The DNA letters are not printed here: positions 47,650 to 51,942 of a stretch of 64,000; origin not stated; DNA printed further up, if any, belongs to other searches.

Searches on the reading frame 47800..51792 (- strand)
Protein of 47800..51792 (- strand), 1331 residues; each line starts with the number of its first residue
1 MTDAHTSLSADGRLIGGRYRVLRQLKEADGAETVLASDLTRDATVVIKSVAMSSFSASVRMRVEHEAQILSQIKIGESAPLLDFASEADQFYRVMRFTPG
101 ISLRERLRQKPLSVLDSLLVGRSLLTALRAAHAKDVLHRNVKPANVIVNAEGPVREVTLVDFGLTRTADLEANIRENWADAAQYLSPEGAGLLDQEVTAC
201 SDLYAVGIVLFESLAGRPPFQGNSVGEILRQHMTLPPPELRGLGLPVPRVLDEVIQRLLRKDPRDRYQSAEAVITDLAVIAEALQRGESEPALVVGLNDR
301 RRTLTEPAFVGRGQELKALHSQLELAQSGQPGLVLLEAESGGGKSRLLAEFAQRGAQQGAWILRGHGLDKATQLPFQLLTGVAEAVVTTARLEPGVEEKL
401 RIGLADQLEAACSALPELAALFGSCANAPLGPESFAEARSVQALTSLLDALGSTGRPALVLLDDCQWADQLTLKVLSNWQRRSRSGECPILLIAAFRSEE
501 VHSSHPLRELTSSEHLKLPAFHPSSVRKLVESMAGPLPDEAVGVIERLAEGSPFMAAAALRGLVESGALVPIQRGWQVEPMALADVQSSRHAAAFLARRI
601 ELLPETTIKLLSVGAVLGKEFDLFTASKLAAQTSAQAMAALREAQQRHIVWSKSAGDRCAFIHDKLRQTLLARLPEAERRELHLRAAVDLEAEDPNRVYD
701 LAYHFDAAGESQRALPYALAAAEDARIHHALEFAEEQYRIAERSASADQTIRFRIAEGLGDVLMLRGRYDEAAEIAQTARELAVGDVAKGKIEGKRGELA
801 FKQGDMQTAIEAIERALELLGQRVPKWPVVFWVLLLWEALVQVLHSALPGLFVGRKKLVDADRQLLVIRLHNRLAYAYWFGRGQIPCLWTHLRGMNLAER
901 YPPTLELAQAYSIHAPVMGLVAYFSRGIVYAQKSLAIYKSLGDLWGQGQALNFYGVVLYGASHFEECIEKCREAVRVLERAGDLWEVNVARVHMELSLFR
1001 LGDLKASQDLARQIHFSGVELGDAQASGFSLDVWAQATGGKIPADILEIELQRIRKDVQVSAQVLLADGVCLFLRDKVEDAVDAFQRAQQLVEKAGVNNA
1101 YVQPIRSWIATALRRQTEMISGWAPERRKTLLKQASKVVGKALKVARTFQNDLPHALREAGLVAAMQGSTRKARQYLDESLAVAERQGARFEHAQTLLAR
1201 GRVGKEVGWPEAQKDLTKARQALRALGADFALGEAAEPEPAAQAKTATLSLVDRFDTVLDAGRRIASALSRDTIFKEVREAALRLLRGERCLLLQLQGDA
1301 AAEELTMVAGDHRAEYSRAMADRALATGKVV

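Call 46: find_homologous_proteins(query=window:47800-51792:-, max_evalue=1e-30)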
Query window:47800-51792:- (1331 aa): 1657 proteins with E <= 1e-30 among 8000 candidates; the best 120 are listed.
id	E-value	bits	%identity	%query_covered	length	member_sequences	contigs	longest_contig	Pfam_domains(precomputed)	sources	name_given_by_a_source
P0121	0.0e+0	2898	100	100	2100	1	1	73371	PF13185.13,PF00512.32,PF00072.31,PF01627.29,PF13191.13,PF07714.24,PF00069.32,PF01590.33,PF00515.35,PF13424.13,PF02518.32,PF07719.24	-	-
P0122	0.0e+0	2204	77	99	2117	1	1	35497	PF07714.24,PF00069.32,PF13185.13,PF01590.33,PF02518.32,PF13492.13,PF00512.32,PF00072.31,PF01627.29,PF13191.13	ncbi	-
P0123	0.0e+0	2127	74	99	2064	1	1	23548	PF13185.13,PF00512.32,PF00072.31,PF01627.29,PF13191.13,PF07714.24,PF00069.32,PF01590.33,PF00515.35,PF13424.13,PF02518.32,PF07719.24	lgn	-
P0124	0.0e+0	2096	74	99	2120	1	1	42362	PF07714.24,PF00069.32,PF13185.13,PF01590.33,PF13424.13,PF02518.32,PF00512.32,PF00072.31,PF07719.24,PF01627.29,PF13191.13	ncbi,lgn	ncbi:MAG: response regulator [Planctomycetaceae bacterium]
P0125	0.0e+0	2093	74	99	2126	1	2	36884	PF07714.24,PF00069.32,PF13185.13,PF01590.33,PF13424.13,PF02518.32,PF00512.32,PF00072.31,PF07719.24,PF01627.29,PF13191.13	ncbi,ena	-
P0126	0.0e+0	2092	74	99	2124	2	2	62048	PF07714.24,PF00069.32,PF13185.13,PF01590.33,PF02518.32,PF00512.32,PF00072.31,PF07719.24,PF01627.29,PF13191.13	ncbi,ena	-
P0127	0.0e+0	2090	73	99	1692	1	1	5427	PF07714.24,PF00069.32,PF13185.13,PF01590.33,PF00515.35,PF13424.13,PF02518.32,PF00512.32,PF07719.24,PF13191.13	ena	-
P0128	0.0e+0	2071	73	99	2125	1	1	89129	PF07714.24,PF00069.32,PF13185.13,PF01590.33,PF02518.32,PF00512.32,PF00072.31,PF07719.24,PF01627.29,PF13191.13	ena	-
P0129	0.0e+0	2054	72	99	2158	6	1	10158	PF07714.24,PF00069.32,PF13185.13,PF01590.33,PF00515.35,PF13424.13,PF02518.32,PF00512.32,PF00072.31,PF01627.29,PF13191.13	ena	-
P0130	0.0e+0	2031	72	99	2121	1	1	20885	PF13185.13,PF13492.13,PF00512.32,PF00072.31,PF01627.29,PF13191.13,PF07714.24,PF00069.32,PF01590.33,PF13424.13,PF02518.32,PF07719.24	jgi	jgi:two-component system sensor kinase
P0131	0.0e+0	2030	71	99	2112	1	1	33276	PF13185.13,PF00512.32,PF00072.31,PF01627.29,PF13191.13,PF07714.24,PF00069.32,PF01590.33,PF00515.35,PF13424.13,PF02518.32,PF07719.24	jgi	jgi:two-component system sensor kinase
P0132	0.0e+0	2024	71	100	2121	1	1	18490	PF07714.24,PF00069.32,PF13185.13,PF01590.33,PF02518.32,PF00512.32,PF00072.31,PF01627.29,PF13191.13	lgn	-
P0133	0.0e+0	2023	72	99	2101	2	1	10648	PF13185.13,PF00512.32,PF00072.31,PF01627.29,PF13191.13,PF07714.24,PF00069.32,PF01590.33,PF00515.35,PF13424.13,PF02518.32,PF07719.24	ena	-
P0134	0.0e+0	2008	71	99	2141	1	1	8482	PF07714.24,PF00069.32,PF13185.13,PF01590.33,PF13424.13,PF02518.32,PF00512.32,PF00072.31,PF07719.24,PF01627.29,PF13191.13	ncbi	-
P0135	0.0e+0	2007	71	99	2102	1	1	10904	PF13185.13,PF13492.13,PF00512.32,PF00072.31,PF01627.29,PF13191.13,PF07714.24,PF00069.32,PF01590.33,PF00515.35,PF13424.13,PF02518.32,PF07719.24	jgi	-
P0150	0.0e+0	1935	69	99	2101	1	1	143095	PF07714.24,PF00069.32,PF13185.13,PF01590.33,PF13424.13,PF02518.32,PF00512.32,PF00072.31,PF01627.29,PF13191.13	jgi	jgi:signal transduction histidine kinase/DNA-binding response OmpR family regulator/tetratricopeptid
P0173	0.0e+0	1872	67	99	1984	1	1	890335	PF07714.24,PF00069.32,PF13185.13,PF01590.33,PF13424.13,PF02518.32,PF00512.32,PF00072.31,PF07719.24,PF13191.13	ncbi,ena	-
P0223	0.0e+0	1595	58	99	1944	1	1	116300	PF13426.14,PF00512.32,PF00072.31,PF13191.13,PF08447.19,PF07714.24,PF00069.32,PF01590.33,PF08448.17,PF02518.32,PF00989.32,PF07719.24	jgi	jgi:PAS domain S-box-containing protein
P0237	0.0e+0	1563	57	99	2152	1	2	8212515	PF07714.24,PF00069.32,PF13185.13,PF01590.33,PF02518.32,PF00512.32,PF00072.31,PF01627.29,PF13191.13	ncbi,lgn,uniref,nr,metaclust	ncbi:response regulator [Roseimaritima ulvae]|uniref:Sensory/regulatory protein RpfC n=1 Tax=Roseima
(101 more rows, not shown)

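Call 48: find_encoding_contigs(protein=P0237, flank=10000, max_places=1)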
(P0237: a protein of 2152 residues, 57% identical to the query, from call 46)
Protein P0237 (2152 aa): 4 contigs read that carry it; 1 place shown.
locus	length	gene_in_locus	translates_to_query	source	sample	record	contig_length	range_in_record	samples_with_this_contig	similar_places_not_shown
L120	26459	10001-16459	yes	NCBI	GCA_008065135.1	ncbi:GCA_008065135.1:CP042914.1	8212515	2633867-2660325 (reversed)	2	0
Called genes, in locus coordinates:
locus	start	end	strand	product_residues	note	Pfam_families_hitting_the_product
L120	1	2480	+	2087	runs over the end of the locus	PF00069:Pkinase, PF07714:PK_Tyr_Ser-Thr, PF13191:AAA_16, PF13424:TPR_12, PF01590:GAF, PF00512:HisKA, PF02518:HATPase_c, PF00072:Response_reg, +3 more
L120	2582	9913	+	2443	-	PF00109:ketoacyl-synt, PF02801:Ketoacyl-synt_C, PF16197:KAsynt_C_assoc, PF22621:CurL-like_PKS_C, PF00698:Acyl_transf_1, PF21089:PKS_DH_N, PF14765:PS-DH, PF00107:ADH_zinc_N, +10 more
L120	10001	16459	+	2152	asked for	PF00069:Pkinase, PF07714:PK_Tyr_Ser-Thr, PF13191:AAA_16, PF01590:GAF, PF00512:HisKA, PF02518:HATPase_c, PF00072:Response_reg, PF01627:Hpt, +1 more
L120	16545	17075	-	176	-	PF25084:LbH_EIF2B (faint), PF25087:GMPPB_C (weak), PF00132:Hexapep (weak)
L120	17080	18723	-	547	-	PF00595:PDZ (weak), PF13180:PDZ_2 (weak), PF17820:PDZ_6 (weak), PF03572:Peptidase_S41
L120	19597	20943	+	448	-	PF01609:DDE_Tnp_1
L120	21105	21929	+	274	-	PF01209:Ubie_methyltran, PF13489:Methyltransf_23, PF08241:Methyltransf_11, PF08242:Methyltransf_12, PF13649:Methyltransf_25, PF13847:Methyltransf_31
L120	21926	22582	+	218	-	PF02441:Flavoprotein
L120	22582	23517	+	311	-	PF01040:UbiA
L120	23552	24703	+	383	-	PF04055:Radical_SAM, PF19288:CofH_C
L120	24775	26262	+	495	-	PF00070:Pyr_redox (weak), PF00890:FAD_binding_2 (weak), PF01266:DAO, PF01494:FAD_binding_3 (weak), PF01593:Amino_oxidase, PF03486:HI0933_like (weak), PF12831:FAD_oxidored, PF13450:NAD_binding_8, +2 more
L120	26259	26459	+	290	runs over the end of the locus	PF02621:VitK2_biosynth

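Call 49: find_encoding_contigs(protein=P0173, flank=10000, max_places=1)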
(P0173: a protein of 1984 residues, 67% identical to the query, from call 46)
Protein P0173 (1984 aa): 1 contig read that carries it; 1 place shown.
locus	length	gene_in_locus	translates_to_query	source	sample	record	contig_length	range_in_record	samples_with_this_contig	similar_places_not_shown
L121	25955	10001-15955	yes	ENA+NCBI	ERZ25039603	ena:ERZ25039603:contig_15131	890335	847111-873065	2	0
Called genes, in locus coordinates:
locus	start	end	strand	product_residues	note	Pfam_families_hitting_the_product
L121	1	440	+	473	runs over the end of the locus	PF07944:Beta-AFase-like_GH127_cat (faint), PF09492:Pec_lyase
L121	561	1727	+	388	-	PF22301:AUDH_beta_propeller (faint), PF12256:TcdB_toxin_midN (faint), PF01839:FG-GAP (faint), PF13517:FG-GAP_3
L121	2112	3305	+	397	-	PF00109:ketoacyl-synt, PF00108:Thiolase_N (faint), PF02801:Ketoacyl-synt_C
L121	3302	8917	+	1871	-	PF16197:KAsynt_C_assoc, PF22621:CurL-like_PKS_C, PF00698:Acyl_transf_1, PF21089:PKS_DH_N, PF14765:PS-DH, PF00107:ADH_zinc_N, PF13602:ADH_zinc_N_2, PF00106:adh_short, +5 more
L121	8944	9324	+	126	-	PF00975:Thioesterase (weak)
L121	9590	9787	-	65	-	-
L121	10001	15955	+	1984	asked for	PF00069:Pkinase, PF07714:PK_Tyr_Ser-Thr, PF13191:AAA_16, PF13185:GAF_2 (weak), PF01590:GAF, PF00512:HisKA, PF02518:HATPase_c, PF00072:Response_reg, +2 more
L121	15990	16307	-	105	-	-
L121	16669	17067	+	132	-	-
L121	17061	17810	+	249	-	PF01925:TauE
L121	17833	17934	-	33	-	-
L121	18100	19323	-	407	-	PF00657:Lipase_GDSL, PF13472:Lipase_GDSL_2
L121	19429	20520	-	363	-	PF00724:Oxidored_FMN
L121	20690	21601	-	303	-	PF20208:ARPP-1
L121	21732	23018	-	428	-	-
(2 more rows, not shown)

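Call 50: find_encoding_contigs(protein=P0223, flank=10000, max_places=1)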
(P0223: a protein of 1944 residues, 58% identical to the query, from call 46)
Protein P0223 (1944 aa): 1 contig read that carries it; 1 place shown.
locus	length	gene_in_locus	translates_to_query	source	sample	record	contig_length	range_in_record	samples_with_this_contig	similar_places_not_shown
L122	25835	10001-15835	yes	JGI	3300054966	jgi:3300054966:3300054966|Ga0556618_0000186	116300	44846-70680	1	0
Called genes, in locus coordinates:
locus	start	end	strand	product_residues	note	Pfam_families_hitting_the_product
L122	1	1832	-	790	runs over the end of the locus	PF07635:PSCyt1, PF07583:PSCyt2, PF07587:PSD1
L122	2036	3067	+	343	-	PF20030:bpMoxR, PF07726:AAA_3, PF07728:AAA_5, PF17863:AAA_lid_2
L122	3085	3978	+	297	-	PF01882:DUF58, PF13519:VWA_2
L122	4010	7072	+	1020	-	PF07635:PSCyt1, PF07583:PSCyt2, PF07587:PSD1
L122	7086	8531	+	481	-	PF07394:DUF1501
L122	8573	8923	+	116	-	PF08827:DUF1805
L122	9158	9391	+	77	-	PF11154:DUF2934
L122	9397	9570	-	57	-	-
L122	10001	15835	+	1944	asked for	PF00069:Pkinase, PF07714:PK_Tyr_Ser-Thr, PF13191:AAA_16, PF01590:GAF, PF00989:PAS, PF08448:PAS_4, PF00512:HisKA, PF02518:HATPase_c, +4 more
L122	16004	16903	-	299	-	PF14257:DUF4349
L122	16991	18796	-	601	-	PF02129:Peptidase_S15, PF08530:PepX_C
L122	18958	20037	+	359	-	PF01168:Ala_racemase_N, PF14031:D-ser_dehydrat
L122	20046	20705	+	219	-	PF01081:Aldolase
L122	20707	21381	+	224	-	PF00535:Glycos_transf_2, PF13641:Glyco_tranf_2_3 (weak)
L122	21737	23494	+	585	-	PF01368:DHH, PF02272:DHHA1, PF17768:RecJ_OB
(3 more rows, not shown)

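Call 51: find_encoding_contigs(protein=P0150, flank=10000, max_places=1)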
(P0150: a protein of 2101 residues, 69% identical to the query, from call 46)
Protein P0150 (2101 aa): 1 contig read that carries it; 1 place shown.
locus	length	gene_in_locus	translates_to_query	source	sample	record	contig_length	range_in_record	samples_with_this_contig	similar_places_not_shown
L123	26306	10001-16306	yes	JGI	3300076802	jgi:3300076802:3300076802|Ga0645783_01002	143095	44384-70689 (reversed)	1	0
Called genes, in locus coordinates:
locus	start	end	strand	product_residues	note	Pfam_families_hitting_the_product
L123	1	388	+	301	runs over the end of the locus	PF00069:Pkinase, PF01636:APH (faint), PF07714:PK_Tyr_Ser-Thr, PF03109:ABC1 (weak)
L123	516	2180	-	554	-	-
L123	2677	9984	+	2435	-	PF00109:ketoacyl-synt, PF02801:Ketoacyl-synt_C, PF16197:KAsynt_C_assoc, PF00698:Acyl_transf_1, PF21089:PKS_DH_N, PF14765:PS-DH, PF00107:ADH_zinc_N, PF13602:ADH_zinc_N_2, +9 more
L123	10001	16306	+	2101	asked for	PF00069:Pkinase, PF07714:PK_Tyr_Ser-Thr, PF13191:AAA_16, PF01590:GAF, PF13185:GAF_2, PF00512:HisKA, PF02518:HATPase_c, PF00072:Response_reg, +2 more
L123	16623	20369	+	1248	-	PF00069:Pkinase, PF07714:PK_Tyr_Ser-Thr, PF03109:ABC1 (faint), PF17667:Pkinase_fungal (weak), PF13191:AAA_16, PF13424:TPR_12 (faint)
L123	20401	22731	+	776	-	PF00069:Pkinase, PF07714:PK_Tyr_Ser-Thr, PF03109:ABC1 (weak)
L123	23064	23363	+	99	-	-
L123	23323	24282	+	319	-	PF02899:Phage_int_SAM_1, PF00589:Phage_integrase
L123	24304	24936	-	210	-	PF00072:Response_reg, PF00196:GerE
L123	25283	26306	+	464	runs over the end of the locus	PF00072:Response_reg, PF00158:Sigma54_activat, PF13191:AAA_16 (weak), PF14532:Sigma54_activ_2, PF00004:AAA (weak), PF07728:AAA_5, PF25601:AAA_lid_14, PF02954:HTH_8, +1 more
